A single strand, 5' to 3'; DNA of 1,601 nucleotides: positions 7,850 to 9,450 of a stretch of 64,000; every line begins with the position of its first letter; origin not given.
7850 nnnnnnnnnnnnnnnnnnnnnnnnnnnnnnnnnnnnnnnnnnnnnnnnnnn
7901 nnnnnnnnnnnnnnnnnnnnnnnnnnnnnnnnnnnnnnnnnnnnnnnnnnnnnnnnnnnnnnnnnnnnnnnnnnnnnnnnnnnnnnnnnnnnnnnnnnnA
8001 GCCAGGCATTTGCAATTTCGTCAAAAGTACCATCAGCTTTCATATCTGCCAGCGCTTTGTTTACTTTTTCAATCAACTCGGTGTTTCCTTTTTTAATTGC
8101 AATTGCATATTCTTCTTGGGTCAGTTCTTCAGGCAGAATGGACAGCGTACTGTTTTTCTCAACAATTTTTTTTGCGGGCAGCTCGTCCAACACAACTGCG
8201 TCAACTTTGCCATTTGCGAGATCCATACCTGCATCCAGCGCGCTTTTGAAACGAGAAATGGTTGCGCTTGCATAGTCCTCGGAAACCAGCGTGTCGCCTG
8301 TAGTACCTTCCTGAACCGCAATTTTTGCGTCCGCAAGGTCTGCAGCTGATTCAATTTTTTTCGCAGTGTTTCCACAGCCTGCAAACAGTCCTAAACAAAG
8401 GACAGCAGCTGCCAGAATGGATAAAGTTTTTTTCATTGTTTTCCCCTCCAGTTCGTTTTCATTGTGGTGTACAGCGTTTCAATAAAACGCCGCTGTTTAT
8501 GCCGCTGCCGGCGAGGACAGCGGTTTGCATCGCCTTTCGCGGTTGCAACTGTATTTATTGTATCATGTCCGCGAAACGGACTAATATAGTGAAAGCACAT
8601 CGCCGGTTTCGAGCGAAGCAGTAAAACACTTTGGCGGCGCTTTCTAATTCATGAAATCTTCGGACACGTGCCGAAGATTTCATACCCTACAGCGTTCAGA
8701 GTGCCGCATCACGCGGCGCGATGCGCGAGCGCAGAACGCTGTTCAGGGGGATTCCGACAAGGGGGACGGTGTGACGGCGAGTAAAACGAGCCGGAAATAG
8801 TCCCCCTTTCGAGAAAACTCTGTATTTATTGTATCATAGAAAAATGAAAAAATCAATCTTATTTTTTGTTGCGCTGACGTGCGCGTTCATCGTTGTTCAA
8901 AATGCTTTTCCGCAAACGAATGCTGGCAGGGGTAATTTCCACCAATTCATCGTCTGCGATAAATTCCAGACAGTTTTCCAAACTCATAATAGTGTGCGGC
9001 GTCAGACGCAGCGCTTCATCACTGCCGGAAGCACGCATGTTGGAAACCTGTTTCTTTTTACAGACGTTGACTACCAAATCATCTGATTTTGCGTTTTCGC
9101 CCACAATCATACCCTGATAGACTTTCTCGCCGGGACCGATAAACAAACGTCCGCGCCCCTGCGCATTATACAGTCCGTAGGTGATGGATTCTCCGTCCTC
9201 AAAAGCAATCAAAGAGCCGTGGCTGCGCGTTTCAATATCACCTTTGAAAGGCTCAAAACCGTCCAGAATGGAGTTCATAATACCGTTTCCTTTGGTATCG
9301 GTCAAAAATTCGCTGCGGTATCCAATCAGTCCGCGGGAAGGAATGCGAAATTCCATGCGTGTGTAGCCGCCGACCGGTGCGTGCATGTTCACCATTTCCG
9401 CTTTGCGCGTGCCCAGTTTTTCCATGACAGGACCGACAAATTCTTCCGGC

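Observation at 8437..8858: Unassigned 420-nt structured leader with duplicated promoter-like 18-mers upstream of the amino-acid ABC transporter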

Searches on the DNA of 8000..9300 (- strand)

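Call 3: search_rna_families(source=window, start=8000, end=9300, threshold=evalue, max_evalue=10, show_alignments=3)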
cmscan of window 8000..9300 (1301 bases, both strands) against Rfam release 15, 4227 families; matches with E-value up to 10: 8.
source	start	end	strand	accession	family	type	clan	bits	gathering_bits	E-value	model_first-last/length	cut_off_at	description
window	8885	8953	-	RF02293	TtnuCD17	Gene; snRNA; snoRNA; CD-box;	-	21.7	75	2.1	1-68/68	no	Tetrahymena snoRNA TtnuCD17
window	9229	9259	+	RF01315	CRISPR-DR2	Gene; CRISPR;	CL00014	20.2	37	1.1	1-30/30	no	CRISPR RNA direct repeat element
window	8035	8220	+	RF02188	ST7-OT4_2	Gene; lncRNA;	-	15.7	55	4.5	1-172/172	no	ST7 overlapping transcript 4 conserved region 2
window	8692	8732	+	RF02802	PyrR204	Gene; snRNA; snoRNA; HACA-box;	-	15.4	71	5.9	5-45/57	no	Pyrobaculum sRNA 204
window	8697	8741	+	RF02915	DUF3800-VI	Cis-reg;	-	15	35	9.7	1-52/52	no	DUF3800-VI RNA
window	8812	8953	-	RF02060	STnc410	Gene; sRNA;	-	14.5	50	2.9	1-158/158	no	Enterobacterial sRNA STnc410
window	8437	8450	+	RF01072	TMV_UPD-PK3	Cis-reg;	-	13.1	34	3.8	3-16/31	no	Pseudoknot of upstream pseudoknot domain (UPD) of the 3'UTR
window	8331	8437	-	RF02970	EGFOA-assoc-1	Gene; sRNA;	-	10.2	224.5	5.9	121-234/250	no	EGFOA-assoc-1 RNA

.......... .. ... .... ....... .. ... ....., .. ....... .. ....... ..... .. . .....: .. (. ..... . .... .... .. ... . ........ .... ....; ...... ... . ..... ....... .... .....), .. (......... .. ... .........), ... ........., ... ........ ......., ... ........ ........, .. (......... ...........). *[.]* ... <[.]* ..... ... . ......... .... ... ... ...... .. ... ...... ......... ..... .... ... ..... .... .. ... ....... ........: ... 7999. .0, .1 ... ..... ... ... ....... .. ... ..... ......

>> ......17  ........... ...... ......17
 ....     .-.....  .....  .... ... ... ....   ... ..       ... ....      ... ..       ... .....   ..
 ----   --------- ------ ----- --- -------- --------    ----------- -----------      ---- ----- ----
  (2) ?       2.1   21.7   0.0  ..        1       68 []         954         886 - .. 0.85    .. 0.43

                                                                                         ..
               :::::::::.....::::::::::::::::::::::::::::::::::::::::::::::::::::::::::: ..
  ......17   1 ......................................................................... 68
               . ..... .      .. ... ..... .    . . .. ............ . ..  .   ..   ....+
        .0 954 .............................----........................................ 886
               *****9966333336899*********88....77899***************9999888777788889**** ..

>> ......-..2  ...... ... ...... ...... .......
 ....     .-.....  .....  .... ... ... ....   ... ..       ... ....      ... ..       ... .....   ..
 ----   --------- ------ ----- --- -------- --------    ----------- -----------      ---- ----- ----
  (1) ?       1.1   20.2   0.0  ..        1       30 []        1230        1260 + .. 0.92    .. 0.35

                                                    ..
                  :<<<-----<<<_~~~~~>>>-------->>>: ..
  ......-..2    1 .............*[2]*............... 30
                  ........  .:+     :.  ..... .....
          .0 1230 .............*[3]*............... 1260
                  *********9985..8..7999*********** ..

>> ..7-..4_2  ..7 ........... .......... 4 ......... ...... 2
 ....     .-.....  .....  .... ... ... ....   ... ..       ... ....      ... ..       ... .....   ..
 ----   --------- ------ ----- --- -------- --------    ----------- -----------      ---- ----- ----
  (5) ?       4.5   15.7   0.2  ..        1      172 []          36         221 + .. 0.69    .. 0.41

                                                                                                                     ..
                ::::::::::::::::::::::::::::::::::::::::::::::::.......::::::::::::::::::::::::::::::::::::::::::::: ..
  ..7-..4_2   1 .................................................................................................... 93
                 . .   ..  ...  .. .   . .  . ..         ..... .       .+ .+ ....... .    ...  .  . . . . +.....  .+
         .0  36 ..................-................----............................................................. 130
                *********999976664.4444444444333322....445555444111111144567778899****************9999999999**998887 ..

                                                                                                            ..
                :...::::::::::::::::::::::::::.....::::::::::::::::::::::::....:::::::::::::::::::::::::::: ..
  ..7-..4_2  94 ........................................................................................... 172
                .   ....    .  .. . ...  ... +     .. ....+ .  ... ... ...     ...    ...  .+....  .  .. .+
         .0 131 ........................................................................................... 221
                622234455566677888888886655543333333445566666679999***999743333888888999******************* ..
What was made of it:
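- On Known riboswitch or T-box classes (Rfam 15): No credible hit for the window region at E <= 10 (call 3).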

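Call 22: search_dna_similar(query=window:8549-8838:-, collection=plasmids, mode=distant, max_evalue=1)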
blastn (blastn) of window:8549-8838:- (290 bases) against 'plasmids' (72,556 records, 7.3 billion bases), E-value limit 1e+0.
Records with a match: 5; places in all: 5; records where one place covers at least 80% of the query: 0.
Best place of each record, by identity: 95-99% 1; 90-95% 1; 80-90% 3.
By first word of the organism name: Burkholderia 2; Rhizobium 2; Cupriavidus 1.
By predicted mobility (MOB-suite, as given by PLSDB): non-mobilizable 2; conjugative 2; mobilizable 1.
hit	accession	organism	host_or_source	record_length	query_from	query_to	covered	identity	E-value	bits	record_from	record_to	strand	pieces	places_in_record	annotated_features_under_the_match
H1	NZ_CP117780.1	Burkholderia sp. FERM BP-3421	soil sample,soil sample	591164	109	150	14%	86.7%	9e-1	41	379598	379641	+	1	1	LysR substrate-binding domain-containing protein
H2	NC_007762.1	Rhizobium etli CFN 42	-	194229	19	50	11%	87.5%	9e-1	41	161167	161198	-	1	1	hypothetical protein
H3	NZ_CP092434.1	Rhizobium sp. K102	Phaseolus vulgaris,Cell culture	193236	19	50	11%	87.5%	9e-1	41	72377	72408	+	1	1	hypothetical protein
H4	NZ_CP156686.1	Burkholderia stagnalis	Bacterial cells,soils collected in ...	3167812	109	137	10%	93.3%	3e-1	43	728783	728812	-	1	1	none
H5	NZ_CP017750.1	Cupriavidus sp. USMAA2-4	cell culture,Sungai Pinang, Penang, ...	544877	101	127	9%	96.3%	9e-1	42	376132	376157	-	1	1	none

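Call 23: search_dna_similar(query=window:8549-8838:-, collection=phages, mode=distant, max_evalue=1)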
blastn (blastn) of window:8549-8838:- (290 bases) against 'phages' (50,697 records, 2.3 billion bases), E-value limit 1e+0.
No match.
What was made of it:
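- Tried and rejected: Plasmid and phage collections. blastn in 'distant' mode gave only chance 30-40-nt hits in plasmids and nothing in phages (calls 22, 23).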

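Call 40: build_rna_model(alignment_id=A4)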
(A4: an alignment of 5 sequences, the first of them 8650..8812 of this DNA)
Model R1 built from alignment A4 (5 sequences, 163 columns); structure: RNAalifold consensus.
model positions 163; base pairs 56; branch points 3; effective number of sequences 0.83; information 0.591 bits per position. Calibrated on 0.2 Mb of random sequence (short: E-values are rough).
structure used (alignment columns):
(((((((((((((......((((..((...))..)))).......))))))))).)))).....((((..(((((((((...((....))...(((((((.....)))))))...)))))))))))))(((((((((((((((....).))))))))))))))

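Call 43: search_with_rna_model(model_id=R1, sources=[window, L001, L002, L003, L004, L005, L006, L007, L008, L009, L010, L011, L012, L013, L014, L015, L016, L017, L018, L019, L020, L021, L022, L023, L024, L025, L026, L027, L028, L029, L030, L031, L032, L033, L034, L035, L036, L037, L038, L039, L040, L041, L042, L043, L044, L045, L046, L047, L048, L049, L050, L051, L052, L053, L054, L055, L056, L057, L058, L059, L060, L061, L062, L063, L064, L065, L066, L067, L068, L069, L070, L071, L072, L073, L074, L075, L076, L077, L078, L079, L080, L084, L085, L086, L087, L094, L101, L109, L118, L121, L099, L104, L111, L112, L114, L116, L117, L119], max_evalue=10)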
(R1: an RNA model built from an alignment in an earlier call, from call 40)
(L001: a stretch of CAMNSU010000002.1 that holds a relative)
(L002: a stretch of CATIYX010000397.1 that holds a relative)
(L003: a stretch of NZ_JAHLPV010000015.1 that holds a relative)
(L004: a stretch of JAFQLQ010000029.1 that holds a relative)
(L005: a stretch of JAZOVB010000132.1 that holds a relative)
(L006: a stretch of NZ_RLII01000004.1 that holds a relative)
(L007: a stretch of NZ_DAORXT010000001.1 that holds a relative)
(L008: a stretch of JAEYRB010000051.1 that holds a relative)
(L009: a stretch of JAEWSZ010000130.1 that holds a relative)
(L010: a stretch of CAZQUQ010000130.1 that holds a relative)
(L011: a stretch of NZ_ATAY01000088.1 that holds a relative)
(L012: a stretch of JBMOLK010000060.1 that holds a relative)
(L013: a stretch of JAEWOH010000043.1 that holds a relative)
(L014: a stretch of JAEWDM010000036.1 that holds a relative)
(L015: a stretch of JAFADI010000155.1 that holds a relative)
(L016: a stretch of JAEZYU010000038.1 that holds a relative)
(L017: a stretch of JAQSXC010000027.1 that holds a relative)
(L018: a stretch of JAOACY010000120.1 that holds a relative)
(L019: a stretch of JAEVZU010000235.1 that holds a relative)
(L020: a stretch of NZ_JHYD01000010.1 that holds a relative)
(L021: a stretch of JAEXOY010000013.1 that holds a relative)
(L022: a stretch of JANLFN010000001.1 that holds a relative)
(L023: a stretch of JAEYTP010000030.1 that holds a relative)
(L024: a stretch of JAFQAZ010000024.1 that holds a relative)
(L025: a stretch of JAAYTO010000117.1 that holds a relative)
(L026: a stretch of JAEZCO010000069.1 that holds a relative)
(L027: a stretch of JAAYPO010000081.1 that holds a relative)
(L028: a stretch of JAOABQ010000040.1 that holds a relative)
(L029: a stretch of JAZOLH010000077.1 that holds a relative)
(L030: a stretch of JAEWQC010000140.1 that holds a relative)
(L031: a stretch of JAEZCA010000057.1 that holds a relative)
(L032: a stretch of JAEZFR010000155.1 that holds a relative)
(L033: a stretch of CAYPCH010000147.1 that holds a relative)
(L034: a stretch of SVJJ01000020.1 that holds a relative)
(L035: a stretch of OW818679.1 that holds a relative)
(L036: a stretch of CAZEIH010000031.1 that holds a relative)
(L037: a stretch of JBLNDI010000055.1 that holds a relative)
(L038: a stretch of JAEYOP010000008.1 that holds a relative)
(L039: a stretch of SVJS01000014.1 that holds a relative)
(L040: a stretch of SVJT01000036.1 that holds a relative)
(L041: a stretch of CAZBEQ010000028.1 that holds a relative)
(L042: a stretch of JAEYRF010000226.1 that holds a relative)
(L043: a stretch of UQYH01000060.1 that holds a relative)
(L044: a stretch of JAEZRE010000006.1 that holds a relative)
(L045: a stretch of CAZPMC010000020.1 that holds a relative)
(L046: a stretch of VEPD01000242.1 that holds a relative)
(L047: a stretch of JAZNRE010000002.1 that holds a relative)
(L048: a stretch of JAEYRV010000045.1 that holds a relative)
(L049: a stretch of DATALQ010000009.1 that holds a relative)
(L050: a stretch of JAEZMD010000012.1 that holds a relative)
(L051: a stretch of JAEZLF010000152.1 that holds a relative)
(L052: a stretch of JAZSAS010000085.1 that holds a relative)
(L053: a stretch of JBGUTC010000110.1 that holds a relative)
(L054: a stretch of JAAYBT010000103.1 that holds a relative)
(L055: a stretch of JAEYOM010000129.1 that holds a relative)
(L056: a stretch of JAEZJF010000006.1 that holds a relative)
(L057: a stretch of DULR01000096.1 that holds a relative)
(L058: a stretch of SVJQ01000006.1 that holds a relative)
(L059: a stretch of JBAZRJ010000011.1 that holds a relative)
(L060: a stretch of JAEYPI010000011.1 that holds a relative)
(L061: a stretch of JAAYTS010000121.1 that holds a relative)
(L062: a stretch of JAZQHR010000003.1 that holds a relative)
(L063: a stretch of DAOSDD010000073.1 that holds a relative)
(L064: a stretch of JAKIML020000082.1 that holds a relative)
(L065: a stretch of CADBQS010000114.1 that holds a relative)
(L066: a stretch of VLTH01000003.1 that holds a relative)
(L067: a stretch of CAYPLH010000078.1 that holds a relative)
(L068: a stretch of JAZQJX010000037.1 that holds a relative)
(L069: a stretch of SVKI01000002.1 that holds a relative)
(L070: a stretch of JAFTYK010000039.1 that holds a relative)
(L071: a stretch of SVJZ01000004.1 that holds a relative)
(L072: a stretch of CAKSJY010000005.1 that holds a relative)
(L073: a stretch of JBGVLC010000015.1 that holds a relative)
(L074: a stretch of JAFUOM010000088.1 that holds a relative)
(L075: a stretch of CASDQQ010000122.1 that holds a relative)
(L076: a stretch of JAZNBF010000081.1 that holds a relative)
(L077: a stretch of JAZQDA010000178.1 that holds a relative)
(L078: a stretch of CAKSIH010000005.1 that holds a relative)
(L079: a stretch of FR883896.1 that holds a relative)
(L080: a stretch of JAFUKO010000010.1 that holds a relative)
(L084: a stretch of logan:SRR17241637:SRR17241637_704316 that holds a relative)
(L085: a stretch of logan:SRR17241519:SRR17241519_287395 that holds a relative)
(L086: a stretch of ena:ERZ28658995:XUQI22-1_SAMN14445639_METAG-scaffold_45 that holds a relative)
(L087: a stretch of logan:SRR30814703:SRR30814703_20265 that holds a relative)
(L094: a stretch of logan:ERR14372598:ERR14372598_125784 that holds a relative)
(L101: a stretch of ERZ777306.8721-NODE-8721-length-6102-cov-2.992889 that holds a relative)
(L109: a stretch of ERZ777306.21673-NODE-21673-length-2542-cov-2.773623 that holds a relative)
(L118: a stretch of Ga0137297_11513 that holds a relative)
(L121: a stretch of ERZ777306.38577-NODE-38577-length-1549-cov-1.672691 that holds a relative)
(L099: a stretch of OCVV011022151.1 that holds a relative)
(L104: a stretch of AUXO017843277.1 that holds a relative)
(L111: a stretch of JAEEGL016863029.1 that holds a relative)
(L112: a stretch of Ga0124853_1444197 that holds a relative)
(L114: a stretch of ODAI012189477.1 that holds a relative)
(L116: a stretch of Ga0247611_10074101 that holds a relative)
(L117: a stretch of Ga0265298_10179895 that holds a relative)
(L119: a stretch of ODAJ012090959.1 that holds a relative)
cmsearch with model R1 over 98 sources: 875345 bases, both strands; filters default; matches with E-value up to 10: 14.
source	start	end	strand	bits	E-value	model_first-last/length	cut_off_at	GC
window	8650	8812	-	193.9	1.8e-51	1-163/163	no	0.58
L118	2961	3123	-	193.1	2.9e-51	1-163/163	no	0.59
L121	1279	1441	+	188.8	4.6e-50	1-163/163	no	0.58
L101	1828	1990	-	179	2.5e-47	1-163/163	no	0.55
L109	40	197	-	159.8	5.6e-42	1-163/163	no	0.54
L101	1657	1758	-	57.4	1.8e-13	63-163/163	no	0.63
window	8533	8684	+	27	5.2e-05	1-163/163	no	0.45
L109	40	74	+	23.3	0.00054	129-163/163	no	0.4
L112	1405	1435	-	21.5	0.0018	131-161/163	no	0.35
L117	1716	1750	+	18.3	0.014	129-163/163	no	0.43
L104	3365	3391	+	13.5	0.3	133-159/163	no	0.41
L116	1163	1189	-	13.5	0.3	133-159/163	no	0.41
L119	774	800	+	13.5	0.3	133-159/163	no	0.41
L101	378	543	-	9.7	3.3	1-163/163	no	0.48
